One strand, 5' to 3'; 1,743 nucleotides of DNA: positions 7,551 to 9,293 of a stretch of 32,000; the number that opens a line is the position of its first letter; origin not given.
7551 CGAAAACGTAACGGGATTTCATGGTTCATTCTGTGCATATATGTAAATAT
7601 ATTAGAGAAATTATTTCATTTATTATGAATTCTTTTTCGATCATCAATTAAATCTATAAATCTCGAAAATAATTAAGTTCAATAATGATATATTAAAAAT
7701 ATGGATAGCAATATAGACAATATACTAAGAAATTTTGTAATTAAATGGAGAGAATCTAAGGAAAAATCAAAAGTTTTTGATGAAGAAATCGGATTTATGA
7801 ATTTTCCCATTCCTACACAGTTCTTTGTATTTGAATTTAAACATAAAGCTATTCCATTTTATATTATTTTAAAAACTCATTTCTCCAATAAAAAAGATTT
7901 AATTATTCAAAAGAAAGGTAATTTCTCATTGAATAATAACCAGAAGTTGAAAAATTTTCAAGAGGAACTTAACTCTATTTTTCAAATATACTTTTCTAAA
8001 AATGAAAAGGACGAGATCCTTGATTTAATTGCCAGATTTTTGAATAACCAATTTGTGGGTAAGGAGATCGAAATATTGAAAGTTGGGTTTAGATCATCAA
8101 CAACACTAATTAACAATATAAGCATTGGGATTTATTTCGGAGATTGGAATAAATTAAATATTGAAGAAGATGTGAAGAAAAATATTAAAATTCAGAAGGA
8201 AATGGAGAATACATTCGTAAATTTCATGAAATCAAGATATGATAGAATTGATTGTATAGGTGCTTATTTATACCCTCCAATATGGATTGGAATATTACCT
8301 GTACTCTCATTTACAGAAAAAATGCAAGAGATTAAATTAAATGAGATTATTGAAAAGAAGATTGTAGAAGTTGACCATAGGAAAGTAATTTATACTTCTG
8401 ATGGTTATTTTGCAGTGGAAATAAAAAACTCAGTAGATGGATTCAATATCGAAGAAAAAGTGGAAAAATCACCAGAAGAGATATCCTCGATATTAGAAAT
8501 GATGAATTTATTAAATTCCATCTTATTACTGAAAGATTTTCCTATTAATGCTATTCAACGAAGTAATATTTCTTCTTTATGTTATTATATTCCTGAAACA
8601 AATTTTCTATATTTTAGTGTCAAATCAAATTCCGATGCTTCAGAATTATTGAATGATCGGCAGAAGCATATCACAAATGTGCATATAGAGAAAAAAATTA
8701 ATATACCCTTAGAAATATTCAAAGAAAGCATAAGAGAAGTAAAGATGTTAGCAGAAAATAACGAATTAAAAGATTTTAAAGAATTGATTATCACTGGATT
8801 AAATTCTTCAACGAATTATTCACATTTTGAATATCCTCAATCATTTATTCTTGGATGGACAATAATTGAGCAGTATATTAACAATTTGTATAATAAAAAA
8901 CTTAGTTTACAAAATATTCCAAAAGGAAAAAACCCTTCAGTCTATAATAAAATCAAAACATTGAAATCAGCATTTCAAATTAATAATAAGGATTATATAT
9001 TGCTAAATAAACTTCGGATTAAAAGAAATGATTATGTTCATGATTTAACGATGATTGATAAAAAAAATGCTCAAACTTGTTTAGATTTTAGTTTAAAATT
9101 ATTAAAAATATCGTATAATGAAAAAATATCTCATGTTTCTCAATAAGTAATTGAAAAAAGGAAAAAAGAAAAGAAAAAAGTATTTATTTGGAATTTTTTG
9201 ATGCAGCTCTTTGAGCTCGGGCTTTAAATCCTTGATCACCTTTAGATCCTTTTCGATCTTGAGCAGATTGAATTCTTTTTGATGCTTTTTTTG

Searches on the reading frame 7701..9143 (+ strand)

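Call 7: search_protein_families(library=pfam, proteins=[window:7701-9143:+], max_evalue=0.01)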
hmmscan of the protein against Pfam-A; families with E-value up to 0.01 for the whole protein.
window:7701-9143:+ (481 aa): 1 family
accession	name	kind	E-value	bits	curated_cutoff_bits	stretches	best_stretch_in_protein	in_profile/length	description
PF13643.11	DUF4145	-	4.7e-05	23.8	23.1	1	408-463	33-86/88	Domain of unknown function (DUF4145)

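Call 102: search_protein_families(library=padloc, proteins=[window:7701-9143:+], max_evalue=0.001)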
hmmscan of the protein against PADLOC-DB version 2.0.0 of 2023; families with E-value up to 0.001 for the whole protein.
window:7701-9143:+ (481 aa): 0 families
